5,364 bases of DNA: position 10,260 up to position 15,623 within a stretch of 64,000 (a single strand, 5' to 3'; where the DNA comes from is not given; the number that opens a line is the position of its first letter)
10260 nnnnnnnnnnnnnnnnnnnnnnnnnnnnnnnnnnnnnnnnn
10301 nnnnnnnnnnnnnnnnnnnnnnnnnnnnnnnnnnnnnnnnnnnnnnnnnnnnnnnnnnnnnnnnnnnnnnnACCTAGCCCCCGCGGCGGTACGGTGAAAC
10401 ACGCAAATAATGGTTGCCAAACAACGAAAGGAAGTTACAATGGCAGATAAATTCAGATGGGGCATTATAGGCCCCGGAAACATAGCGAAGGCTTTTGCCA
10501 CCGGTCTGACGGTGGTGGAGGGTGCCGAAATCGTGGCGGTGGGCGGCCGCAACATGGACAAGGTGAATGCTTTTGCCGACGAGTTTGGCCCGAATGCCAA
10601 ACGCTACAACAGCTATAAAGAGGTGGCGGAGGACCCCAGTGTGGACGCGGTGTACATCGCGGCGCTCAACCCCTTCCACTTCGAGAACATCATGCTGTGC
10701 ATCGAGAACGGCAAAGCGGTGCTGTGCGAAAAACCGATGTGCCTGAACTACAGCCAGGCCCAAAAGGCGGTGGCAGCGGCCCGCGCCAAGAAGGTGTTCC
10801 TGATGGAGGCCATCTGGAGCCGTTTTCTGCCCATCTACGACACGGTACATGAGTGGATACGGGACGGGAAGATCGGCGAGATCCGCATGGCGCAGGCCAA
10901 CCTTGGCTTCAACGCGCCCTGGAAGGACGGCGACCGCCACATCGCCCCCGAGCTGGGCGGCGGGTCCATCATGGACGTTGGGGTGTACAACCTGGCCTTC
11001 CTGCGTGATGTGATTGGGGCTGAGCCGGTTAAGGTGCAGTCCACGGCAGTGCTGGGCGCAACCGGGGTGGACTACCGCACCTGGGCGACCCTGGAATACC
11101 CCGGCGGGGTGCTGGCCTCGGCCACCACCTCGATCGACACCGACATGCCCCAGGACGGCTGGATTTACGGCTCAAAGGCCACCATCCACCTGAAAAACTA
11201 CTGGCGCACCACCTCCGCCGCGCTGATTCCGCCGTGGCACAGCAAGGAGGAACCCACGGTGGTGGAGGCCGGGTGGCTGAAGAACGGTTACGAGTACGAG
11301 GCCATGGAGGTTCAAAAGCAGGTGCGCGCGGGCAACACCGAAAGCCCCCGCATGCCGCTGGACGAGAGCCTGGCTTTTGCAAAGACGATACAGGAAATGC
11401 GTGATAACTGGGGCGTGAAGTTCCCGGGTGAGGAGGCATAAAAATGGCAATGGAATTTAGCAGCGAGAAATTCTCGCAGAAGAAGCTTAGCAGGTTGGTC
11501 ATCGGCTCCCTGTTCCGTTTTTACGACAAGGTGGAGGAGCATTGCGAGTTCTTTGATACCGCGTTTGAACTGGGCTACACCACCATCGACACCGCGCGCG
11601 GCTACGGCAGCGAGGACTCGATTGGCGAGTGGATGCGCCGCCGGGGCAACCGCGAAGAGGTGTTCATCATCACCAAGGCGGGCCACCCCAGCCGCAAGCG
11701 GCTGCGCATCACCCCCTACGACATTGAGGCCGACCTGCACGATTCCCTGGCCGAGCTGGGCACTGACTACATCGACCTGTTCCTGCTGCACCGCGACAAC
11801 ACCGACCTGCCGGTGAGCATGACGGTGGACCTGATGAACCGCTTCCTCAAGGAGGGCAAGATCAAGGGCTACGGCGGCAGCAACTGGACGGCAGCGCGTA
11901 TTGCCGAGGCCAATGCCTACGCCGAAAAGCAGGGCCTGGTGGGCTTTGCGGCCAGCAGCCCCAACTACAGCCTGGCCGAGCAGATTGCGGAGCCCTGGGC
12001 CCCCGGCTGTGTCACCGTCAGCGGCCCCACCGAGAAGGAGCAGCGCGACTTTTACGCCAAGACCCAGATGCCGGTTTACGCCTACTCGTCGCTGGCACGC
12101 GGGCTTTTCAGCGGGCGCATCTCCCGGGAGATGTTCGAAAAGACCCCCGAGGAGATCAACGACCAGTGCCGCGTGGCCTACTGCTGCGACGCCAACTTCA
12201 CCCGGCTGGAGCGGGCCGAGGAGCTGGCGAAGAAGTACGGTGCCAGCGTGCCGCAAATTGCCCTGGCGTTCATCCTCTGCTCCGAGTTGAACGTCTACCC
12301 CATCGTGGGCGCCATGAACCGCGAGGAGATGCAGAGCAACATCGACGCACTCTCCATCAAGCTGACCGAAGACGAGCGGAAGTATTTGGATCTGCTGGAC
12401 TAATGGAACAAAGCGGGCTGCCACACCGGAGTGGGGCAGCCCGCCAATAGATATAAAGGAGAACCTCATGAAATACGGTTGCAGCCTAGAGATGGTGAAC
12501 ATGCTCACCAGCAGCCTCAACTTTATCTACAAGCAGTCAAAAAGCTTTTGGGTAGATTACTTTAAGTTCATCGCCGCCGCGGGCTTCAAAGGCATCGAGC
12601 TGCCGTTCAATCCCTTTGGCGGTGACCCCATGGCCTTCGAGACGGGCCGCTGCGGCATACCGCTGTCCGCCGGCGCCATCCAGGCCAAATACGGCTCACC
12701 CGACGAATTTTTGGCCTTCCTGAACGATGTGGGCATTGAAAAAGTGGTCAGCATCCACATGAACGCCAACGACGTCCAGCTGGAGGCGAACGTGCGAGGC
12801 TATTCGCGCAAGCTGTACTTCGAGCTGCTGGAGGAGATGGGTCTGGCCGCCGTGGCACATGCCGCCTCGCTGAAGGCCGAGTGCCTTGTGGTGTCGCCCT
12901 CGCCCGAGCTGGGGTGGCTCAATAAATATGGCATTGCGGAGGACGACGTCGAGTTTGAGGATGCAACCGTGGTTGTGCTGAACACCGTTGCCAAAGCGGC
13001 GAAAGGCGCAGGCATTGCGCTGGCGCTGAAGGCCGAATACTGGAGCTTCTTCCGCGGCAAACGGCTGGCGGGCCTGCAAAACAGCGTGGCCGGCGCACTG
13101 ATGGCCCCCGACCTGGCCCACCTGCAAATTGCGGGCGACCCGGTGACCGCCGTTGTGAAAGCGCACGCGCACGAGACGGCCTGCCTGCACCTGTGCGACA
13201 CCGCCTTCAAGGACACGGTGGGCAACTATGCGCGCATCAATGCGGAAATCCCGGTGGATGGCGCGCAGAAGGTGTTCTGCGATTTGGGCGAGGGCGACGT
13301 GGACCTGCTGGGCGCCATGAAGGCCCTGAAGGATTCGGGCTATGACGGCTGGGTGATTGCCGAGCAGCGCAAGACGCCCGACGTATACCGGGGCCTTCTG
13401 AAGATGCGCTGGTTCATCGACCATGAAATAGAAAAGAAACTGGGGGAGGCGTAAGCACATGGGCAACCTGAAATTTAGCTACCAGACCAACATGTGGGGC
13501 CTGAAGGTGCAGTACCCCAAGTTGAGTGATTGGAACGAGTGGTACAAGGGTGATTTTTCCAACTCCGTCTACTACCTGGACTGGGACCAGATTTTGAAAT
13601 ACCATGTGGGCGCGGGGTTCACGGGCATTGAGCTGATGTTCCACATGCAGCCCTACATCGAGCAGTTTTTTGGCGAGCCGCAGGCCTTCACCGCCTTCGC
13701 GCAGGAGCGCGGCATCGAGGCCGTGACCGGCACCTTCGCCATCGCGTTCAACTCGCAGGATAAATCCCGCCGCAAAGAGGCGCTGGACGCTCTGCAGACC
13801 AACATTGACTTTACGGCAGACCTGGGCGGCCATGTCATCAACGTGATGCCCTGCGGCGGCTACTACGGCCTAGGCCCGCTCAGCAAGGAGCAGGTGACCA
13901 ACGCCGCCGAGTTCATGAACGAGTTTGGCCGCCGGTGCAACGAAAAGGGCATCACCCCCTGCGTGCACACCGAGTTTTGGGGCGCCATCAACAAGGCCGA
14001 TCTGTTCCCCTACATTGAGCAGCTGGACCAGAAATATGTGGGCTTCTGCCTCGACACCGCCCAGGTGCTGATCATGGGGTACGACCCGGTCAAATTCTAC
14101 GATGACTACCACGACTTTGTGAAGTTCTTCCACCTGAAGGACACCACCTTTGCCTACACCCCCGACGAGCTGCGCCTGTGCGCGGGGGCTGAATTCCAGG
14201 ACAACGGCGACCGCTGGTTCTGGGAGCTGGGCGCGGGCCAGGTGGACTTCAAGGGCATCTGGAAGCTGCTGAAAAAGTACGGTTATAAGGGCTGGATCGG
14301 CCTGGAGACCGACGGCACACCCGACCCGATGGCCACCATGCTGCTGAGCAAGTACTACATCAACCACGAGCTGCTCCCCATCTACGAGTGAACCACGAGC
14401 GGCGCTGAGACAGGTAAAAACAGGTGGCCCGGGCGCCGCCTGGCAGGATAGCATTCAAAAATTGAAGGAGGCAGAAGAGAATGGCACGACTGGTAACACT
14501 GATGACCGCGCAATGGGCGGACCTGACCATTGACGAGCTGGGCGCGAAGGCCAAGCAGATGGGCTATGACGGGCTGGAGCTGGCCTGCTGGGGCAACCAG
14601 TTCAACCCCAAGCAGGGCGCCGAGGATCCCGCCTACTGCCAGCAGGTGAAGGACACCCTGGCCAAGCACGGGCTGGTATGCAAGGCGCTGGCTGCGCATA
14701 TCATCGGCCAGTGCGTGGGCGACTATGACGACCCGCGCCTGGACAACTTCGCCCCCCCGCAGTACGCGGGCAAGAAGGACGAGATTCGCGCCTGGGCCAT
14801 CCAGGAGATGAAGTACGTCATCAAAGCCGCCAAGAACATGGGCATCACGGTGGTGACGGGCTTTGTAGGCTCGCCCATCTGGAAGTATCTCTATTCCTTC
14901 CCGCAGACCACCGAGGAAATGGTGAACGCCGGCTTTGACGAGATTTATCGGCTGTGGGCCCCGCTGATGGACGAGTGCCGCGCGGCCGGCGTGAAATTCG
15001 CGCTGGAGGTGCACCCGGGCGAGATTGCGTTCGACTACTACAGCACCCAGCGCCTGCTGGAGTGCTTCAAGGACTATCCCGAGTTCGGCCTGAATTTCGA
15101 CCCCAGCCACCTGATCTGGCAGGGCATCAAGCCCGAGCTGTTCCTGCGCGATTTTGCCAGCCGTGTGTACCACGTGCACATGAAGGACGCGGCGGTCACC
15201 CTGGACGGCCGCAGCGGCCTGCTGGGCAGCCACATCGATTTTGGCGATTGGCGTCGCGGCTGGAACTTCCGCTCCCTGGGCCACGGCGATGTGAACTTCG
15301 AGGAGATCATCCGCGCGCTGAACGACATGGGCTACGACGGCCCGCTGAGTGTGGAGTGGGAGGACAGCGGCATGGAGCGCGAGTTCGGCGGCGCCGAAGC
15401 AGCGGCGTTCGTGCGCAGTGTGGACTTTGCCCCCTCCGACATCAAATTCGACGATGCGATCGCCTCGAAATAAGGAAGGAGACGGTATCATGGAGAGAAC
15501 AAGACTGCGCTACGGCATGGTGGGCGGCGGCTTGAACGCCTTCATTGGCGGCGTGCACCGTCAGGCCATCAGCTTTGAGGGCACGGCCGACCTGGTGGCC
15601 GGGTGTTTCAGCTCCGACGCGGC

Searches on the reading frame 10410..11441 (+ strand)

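Call 59: search_protein_families(library=pfam, proteins=[window:10410-11441:+], max_evalue=0.00001)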
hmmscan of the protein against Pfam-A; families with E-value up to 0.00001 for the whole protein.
window:10410-11441:+ (343 aa): 4 families
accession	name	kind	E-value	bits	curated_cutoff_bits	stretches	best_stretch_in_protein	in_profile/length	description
PF01408.29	GFO_IDH_MocA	-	2.8e-24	86.6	24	1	15-132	1-117/120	Oxidoreductase family, NAD-binding Rossmann fold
PF22725.1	GFO_IDH_MocA_C3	-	1e-21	77.7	27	1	143-259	1-123/124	GFO/IDH/MocA C-terminal domain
PF02894.22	GFO_IDH_MocA_C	-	8.2e-08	32.7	22.9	1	148-260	2-128/218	Oxidoreductase family, C-terminal alpha/beta domain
PF03807.23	F420_oxidored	-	2.6e-07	31.6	21.6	1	18-95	3-76/94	NADP oxidoreductase coenzyme F420-dependent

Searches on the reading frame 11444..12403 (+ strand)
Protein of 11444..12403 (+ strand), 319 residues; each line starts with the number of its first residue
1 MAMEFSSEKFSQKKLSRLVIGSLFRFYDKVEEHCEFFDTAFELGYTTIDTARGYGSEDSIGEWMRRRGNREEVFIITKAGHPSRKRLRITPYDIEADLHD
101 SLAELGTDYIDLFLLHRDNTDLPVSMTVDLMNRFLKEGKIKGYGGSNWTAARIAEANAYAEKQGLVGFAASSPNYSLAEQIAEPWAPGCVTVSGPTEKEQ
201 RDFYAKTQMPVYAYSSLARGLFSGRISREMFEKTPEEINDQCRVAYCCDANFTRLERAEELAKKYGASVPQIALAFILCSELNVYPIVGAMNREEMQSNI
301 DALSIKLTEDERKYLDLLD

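Call 60: search_protein_families(library=pfam, proteins=[window:11444-12403:+], max_evalue=0.00001)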
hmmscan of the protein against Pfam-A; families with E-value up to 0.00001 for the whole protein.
window:11444-12403:+ (319 aa): 1 family
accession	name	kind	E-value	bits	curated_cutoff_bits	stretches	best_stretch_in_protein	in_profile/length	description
PF00248.27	Aldo_ket_red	-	3.5e-56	190.9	24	1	31-316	19-287/291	Aldo/keto reductase family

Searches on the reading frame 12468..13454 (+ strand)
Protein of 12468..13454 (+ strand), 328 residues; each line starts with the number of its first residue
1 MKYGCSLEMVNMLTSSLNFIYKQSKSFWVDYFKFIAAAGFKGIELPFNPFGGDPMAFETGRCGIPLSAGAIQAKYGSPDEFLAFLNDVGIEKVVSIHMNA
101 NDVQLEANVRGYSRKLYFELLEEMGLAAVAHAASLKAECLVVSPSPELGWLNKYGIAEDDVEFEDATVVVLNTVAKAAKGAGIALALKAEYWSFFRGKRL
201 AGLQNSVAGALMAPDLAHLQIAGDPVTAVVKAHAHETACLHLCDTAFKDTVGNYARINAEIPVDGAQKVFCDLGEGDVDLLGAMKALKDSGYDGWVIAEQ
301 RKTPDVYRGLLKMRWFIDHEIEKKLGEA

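Call 60: search_protein_families(library=pfam, proteins=[window:12468-13454:+], max_evalue=0.00001)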
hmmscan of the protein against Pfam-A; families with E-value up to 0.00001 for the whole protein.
window:12468-13454:+ (328 aa): 1 family
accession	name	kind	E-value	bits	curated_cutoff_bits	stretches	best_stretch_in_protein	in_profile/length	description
PF01261.30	AP_endonuc_2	-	8.7e-13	49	31.1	1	32-308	1-240/249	Xylose isomerase-like TIM barrel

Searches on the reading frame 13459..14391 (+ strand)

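Call 60: search_protein_families(library=pfam, proteins=[window:13459-14391:+], max_evalue=0.00001)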
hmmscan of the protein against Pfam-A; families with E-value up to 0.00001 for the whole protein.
window:13459-14391:+ (310 aa): 1 family
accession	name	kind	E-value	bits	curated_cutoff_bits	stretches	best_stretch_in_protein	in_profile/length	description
PF01261.30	AP_endonuc_2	-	1.1e-32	114.1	31.1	1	52-286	7-231/249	Xylose isomerase-like TIM barrel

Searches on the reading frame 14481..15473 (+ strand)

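Call 60: search_protein_families(library=pfam, proteins=[window:14481-15473:+], max_evalue=0.00001)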
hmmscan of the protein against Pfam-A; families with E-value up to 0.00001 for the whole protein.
window:14481-15473:+ (330 aa): 1 family
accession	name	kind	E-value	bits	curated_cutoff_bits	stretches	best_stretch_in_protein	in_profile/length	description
PF01261.30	AP_endonuc_2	-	4.4e-41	141.6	31.1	1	22-313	2-248/249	Xylose isomerase-like TIM barrel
